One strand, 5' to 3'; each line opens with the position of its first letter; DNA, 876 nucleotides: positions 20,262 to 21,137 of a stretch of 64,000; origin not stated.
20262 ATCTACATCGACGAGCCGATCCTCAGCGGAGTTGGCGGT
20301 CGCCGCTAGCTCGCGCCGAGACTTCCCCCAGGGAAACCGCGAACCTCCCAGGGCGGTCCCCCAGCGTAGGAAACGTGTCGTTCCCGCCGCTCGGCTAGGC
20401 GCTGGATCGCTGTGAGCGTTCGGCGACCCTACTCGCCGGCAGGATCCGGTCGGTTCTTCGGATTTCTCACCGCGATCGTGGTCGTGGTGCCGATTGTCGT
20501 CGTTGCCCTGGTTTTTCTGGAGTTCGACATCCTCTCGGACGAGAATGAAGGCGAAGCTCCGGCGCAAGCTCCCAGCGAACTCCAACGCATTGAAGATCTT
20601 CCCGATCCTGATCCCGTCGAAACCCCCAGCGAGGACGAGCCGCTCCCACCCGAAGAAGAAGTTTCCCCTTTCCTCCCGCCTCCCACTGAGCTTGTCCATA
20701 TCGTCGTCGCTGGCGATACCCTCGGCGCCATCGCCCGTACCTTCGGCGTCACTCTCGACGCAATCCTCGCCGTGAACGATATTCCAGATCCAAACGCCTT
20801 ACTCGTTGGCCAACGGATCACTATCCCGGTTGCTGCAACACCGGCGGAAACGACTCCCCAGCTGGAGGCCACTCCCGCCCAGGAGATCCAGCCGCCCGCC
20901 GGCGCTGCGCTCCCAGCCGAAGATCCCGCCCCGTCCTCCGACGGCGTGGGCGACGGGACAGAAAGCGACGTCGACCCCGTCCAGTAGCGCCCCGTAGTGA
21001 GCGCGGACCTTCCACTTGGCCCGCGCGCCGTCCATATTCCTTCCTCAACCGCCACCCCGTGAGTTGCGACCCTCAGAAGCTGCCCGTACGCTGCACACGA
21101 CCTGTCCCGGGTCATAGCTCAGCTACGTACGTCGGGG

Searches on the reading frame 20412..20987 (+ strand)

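Call 36: search_protein_families(library=pfam, proteins=[window:20412-20987:+])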
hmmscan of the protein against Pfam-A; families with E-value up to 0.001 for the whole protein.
window:20412-20987:+ (191 aa): 1 family
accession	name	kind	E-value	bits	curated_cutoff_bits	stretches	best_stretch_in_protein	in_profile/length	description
PF01476.26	LysM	-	1e-13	51.4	20.9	1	96-139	1-43/43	LysM domain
